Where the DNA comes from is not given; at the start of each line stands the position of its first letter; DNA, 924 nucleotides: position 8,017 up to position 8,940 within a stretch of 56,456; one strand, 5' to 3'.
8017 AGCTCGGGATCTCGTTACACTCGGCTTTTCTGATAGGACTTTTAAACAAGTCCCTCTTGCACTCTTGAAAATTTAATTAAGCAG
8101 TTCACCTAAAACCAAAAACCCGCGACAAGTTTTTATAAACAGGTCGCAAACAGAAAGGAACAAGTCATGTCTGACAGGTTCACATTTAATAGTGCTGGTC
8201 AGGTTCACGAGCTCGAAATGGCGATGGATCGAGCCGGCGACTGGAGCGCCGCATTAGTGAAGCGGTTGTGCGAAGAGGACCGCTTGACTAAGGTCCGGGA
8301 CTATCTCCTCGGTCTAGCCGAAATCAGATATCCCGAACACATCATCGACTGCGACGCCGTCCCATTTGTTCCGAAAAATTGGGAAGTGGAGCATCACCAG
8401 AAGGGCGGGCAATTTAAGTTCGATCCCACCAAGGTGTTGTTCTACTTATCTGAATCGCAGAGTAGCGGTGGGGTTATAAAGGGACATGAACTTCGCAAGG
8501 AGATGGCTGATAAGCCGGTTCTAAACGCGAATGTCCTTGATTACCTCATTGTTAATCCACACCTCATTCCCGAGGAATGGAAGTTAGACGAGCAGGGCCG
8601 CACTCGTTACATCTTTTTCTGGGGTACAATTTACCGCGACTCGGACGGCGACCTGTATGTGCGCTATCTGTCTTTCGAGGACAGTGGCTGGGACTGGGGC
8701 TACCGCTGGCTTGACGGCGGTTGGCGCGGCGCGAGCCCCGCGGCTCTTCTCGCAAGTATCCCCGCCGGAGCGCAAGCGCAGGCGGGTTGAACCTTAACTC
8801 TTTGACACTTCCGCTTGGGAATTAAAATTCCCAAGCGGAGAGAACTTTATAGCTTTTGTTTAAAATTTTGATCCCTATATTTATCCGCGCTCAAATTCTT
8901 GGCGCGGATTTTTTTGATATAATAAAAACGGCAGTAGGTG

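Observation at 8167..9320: DGR-type VR/TR pair with adenine-only mismatches, but no reverse transcriptase or Avd in the window; the TR looks like a stand-alone ncRNA gene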

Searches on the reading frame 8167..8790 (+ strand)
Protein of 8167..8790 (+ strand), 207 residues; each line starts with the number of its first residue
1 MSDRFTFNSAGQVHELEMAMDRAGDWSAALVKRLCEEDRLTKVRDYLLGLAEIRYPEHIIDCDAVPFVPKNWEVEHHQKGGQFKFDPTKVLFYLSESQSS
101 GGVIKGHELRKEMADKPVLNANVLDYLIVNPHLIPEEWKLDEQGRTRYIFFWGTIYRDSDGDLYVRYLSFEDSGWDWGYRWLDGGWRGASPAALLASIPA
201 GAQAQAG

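Call 10: search_protein_families(library=pfam, proteins=[window:8167-8790:+], max_evalue=0.01)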
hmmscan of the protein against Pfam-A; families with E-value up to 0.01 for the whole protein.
window:8167-8790:+ (207 aa): 0 families

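Call 11: find_encoding_contigs(protein=window:8167-8790:+, flank=10000, max_places=10)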
Protein window:8167-8790:+ (207 aa): 2 contigs read that carry it; 2 places shown.
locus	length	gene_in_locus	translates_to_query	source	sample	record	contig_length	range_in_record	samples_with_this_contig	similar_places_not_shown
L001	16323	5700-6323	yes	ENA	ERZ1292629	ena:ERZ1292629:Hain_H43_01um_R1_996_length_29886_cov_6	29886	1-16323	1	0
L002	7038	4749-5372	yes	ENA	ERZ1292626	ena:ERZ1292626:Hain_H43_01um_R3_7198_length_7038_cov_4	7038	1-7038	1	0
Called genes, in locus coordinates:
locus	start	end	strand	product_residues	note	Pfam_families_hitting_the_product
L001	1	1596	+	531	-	?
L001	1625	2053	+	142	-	PF01250:Ribosomal_S6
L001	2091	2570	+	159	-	PF00436:SSB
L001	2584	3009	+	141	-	PF03946:Ribosomal_L11_N, PF00298:Ribosomal_L11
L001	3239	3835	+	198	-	PF01712:dNK (faint), PF02223:Thymidylate_kin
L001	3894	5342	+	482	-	PF02934:GatB_N, PF02637:GatB_Yqey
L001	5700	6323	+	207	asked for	-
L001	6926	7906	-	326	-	PF01745:IPT (weak), PF01715:IPPT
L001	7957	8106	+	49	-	-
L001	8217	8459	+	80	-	-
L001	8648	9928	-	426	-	PF00587:tRNA-synt_2b, PF03129:HGTP_anticodon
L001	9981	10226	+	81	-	PF21748:UPF0150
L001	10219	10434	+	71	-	PF07927:HicA_toxin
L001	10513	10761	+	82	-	-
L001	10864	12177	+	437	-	PF02403:Seryl_tRNA_N, PF00587:tRNA-synt_2b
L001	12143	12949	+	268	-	-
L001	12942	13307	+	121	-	PF00842:Ala_racemase_C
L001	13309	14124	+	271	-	-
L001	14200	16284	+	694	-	PF13196:DUF4012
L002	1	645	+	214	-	?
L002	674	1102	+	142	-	PF01250:Ribosomal_S6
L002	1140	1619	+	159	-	PF00436:SSB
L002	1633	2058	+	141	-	PF03946:Ribosomal_L11_N, PF00298:Ribosomal_L11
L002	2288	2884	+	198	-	PF01712:dNK (faint), PF02223:Thymidylate_kin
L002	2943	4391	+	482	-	PF02934:GatB_N, PF02637:GatB_Yqey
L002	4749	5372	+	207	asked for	-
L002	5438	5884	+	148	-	-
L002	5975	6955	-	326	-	PF01745:IPT (weak), PF01715:IPPT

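Call 13: find_homologous_proteins(query=window:8167-8790:+, max_evalue=0.001)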
Query window:8167-8790:+ (207 aa): 1210 proteins with E <= 0.001 among 1278 candidates; the best 120 are listed.
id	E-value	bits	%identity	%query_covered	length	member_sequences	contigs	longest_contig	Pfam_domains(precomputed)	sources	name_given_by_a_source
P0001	7.0e-141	486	100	100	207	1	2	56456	-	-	-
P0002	2.5e-89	317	69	95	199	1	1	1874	-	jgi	-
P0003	9.2e-86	305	68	94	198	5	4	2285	-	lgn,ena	-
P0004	1.8e-85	304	72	79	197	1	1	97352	-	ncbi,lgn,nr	ncbi:MAG: hypothetical protein Q8Q95_02805 [bacterium]|nr:hypothetical protein [bacterium]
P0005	2.7e-82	294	66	95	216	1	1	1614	-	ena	-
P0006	5.7e-82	293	64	95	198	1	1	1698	-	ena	-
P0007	1.1e-80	289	63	95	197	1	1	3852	-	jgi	-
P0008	3.1e-80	287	66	95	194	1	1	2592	-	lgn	-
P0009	9.0e-79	282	63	95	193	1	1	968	-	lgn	-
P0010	4.3e-78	280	63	95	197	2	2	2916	-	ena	-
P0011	8.9e-78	279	62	95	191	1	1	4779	-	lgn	-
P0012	5.6e-77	277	64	95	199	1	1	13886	-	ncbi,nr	ncbi:MAG: hypothetical protein Q8R36_01870 [bacterium]|nr:hypothetical protein [bacterium]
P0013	1.3e-74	269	62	95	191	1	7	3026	-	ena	-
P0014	1.5e-73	265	60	97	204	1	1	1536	-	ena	-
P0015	2.4e-71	258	63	96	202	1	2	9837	-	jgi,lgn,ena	jgi:hypothetical protein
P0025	3.1e-66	242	54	99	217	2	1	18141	-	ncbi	ncbi:MAG: hypothetical protein AAB518_01785 [Patescibacteria group bacterium]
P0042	3.0e-64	235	59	91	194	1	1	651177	-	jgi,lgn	jgi:hypothetical protein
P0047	2.1e-63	232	54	95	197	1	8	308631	-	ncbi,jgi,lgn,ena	ncbi:MAG: hypothetical protein ABSE18_00875 [Minisyncoccia bacterium]|jgi:hypothetical protein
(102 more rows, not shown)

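Call 16: find_encoding_contigs(protein=P0042, flank=10000, max_places=2)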
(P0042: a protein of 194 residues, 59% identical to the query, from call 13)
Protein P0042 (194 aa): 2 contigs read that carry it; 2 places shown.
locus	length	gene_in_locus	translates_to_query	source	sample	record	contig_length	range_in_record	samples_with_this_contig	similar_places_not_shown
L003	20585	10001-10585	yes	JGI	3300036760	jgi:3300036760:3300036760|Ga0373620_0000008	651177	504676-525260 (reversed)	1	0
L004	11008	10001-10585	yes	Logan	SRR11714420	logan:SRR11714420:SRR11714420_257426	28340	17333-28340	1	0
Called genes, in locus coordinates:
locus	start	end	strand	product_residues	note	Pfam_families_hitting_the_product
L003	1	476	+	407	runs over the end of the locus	-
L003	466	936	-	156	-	PF01424:R3H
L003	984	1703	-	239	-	PF02096:60KD_IMP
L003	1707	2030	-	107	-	PF00825:Ribonuclease_P (weak)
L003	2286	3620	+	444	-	PF11638:DnaA_N, PF00308:Bac_DnaA, PF01695:IstB_IS21 (weak), PF00004:AAA (faint), PF13173:AAA_14 (weak), PF08299:Bac_DnaA_C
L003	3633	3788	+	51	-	-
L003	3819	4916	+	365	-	PF00712:DNA_pol3_beta, PF02767:DNA_pol3_beta_2, PF02768:DNA_pol3_beta_3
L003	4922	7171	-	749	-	PF00912:Transgly, PF00905:Transpeptidase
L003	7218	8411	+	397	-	PF00579:tRNA-synt_1b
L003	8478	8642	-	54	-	-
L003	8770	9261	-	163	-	PF02075:RuvC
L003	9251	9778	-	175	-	PF20772:TACO1_YebC_N, PF01709:Transcrip_reg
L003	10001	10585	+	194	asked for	-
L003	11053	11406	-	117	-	PF22296:bAvd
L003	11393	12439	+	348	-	PF00078:RVT_1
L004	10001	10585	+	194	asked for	-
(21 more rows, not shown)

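Call 17: find_encoding_contigs(protein=P0047, flank=10000, max_places=2)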
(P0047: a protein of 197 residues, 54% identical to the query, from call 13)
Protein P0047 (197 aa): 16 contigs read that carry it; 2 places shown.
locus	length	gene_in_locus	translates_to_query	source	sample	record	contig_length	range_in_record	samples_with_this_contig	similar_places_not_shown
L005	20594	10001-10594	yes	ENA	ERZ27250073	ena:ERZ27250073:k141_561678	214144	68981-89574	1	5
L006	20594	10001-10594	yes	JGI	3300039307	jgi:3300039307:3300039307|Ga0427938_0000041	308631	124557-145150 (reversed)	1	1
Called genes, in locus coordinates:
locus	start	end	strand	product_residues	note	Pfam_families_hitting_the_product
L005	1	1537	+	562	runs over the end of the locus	PF05157:MshEN (weak), PF00437:T2SSE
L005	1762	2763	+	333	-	PF06068:TIP49 (faint), PF05496:RuvB_N, PF07728:AAA_5, PF00004:AAA, PF17864:AAA_lid_4, PF05491:WHD_RuvB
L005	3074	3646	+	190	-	PF00932:LTD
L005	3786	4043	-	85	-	-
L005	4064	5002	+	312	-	PF02739:5_3_exonuc_N, PF01367:5_3_exonuc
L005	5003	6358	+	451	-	PF00512:HisKA, PF02518:HATPase_c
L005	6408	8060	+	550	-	PF06418:CTP_synth_N, PF00117:GATase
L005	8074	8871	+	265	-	-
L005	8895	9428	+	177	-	PF10543:ORF6N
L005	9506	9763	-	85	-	PF01649:Ribosomal_S20p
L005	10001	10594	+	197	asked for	-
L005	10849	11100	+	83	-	-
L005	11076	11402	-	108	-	PF22296:bAvd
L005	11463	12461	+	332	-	PF00078:RVT_1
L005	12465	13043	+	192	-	PF01330:RuvA_N, PF00633:HHH (faint), PF14520:HHH_5, PF07499:RuvA_C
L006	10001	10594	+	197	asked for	-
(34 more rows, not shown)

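Call 23: find_related_loci(query=A2, collection=genome_contigs, flank=10000)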
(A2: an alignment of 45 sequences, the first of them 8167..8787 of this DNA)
Query A2 (207 aa) in genome_contigs; peptide patterns used: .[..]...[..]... (x = any residue, [..] = any of these).
155 stretches matched a pattern; 134 encode a relative of the query (tblastn E <= 1e-3); the best 80 are kept; 80 distinct loci.
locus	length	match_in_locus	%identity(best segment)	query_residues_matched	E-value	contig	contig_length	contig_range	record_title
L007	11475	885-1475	60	1-199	8e-73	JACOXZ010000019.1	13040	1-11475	MAG: Candidatus Liptonbacteria bacterium isolate NC_groundwater_166_Ag_S-0.1um_47_12 S4_GD2017_2_S1_scaffold_3148, whole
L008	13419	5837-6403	57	12-201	5e-68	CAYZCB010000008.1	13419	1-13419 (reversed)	MAG TPA_asm: uncultured Candidatus Saccharibacteria bacterium isolate binchicken_co241_367 genome assembly, contig: NODE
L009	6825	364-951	58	12-197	6e-67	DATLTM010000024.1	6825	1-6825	MAG TPA_asm: Candidatus Paceibacterota bacterium isolate SMAG_U13956 k141_1252228, whole genome shotgun sequence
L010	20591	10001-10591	54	1-197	2e-66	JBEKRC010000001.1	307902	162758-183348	MAG: Minisyncoccia bacterium isolate SPRUCE 501 SPRUCE_501_1, whole genome shotgun sequence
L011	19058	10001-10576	56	5-197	1e-65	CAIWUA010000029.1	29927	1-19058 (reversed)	Candidatus Adlerbacteria bacterium isolate T7_bin-136 genome assembly, contig: bin-136:29/74, whole genome shotgun seque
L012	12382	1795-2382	56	1-197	2e-63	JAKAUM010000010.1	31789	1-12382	MAG: bacterium isolate YP3.bin32 NODE_1704_length_31789_cov_6.12949, whole genome shotgun sequence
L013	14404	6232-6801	54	10-197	2e-63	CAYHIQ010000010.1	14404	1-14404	MAG TPA_asm: uncultured Candidatus Saccharibacteria bacterium isolate ERP119705_co13_441 genome assembly, contig: NODE_5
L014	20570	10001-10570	53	10-197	2e-62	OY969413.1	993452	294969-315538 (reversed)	MAG: Candidatus Kaiserbacteria bacterium isolate MFD01223.bin.1.23 genome assembly, chromosome: 1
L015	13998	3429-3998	54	10-197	3e-62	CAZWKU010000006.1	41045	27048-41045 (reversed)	MAG TPA_asm: uncultured Candidatus Saccharibacteria bacterium isolate ERP113451_co3_431 genome assembly, contig: NODE_58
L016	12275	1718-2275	55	10-196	1e-61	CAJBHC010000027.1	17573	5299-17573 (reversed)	uncultured bacterium isolate Loc090907-5m_bin-188 genome assembly, contig: bin-188:27/99, whole genome shotgun sequence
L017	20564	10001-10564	53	10-197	4e-61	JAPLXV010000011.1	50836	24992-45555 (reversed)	MAG: Candidatus Nomurabacteria bacterium isolate LacPavin_0419_WC90_MAG_34_11 LacPavin_0419_WC90_scaffold_69955, whole g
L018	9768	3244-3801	53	10-196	6e-61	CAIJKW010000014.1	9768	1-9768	uncultured bacterium isolate MJ-time_bin-4611 genome assembly, contig: bin-4611:14/57, whole genome shotgun sequence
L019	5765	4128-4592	63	43-197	2e-60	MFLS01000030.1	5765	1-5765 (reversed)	MAG: Candidatus Kaiserbacteria bacterium RIFCSPHIGHO2_12_FULL_56_13 rifcsphigho2_12_scaffold_79253, whole genome shotgun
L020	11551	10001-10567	52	1-197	3e-60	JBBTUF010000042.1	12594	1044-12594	MAG: Patescibacteria group bacterium isolate H43-bin009_1 H43_bin009_1_000000000042, whole genome shotgun sequence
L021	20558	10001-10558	52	5-197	2e-59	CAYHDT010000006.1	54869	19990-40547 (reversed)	MAG TPA_asm: uncultured Candidatus Saccharibacteria bacterium isolate ERP119705_co10_179 genome assembly, contig: NODE_3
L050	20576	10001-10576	49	1-198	1e-52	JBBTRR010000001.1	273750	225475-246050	MAG: Patescibacteria group bacterium isolate H52-bin035_1 H52_bin035_1_000000000001, whole genome shotgun sequence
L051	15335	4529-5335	60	46-194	7e-53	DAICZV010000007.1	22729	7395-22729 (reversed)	MAG TPA_asm: bacterium isolate clean1825 NODE_7_length_22729_cov_4.306331, whole genome shotgun sequence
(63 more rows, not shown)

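Call 28: predict_structure(alignment_id=A2)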
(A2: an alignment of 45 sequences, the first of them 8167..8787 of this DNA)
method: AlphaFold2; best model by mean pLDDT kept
length: 207 residues; sequences in the alignment: 45
mean_pLDDT: 89.0   pTM: 0.70
mean pLDDT of the five models: 89.0, 88.9, 87.5, 84.6, 82.9
residues with pLDDT >= 90: 138; 70-90: 55; 50-70: 5; < 50: 9
segments of 3 or more residues with pLDDT < 50: 199-207
pLDDT, mean of each block of 10 residues (from residue 1): 75 87 85 89 90 80 96 96 93 95 93 93 97 95 94 97 97 93 91 78 40
secondary structure, 60 per line:
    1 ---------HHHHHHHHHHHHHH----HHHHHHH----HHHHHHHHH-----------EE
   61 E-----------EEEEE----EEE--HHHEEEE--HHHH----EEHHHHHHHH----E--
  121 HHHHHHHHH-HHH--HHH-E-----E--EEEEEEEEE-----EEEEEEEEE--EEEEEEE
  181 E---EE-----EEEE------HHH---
elements in order: H10-23 H28-34 H39-47 E59-61 E73-77 E82-84 E90-93 H96-99 H106-113 H121-129 E149-157 E163-171 E174-181 E192-195
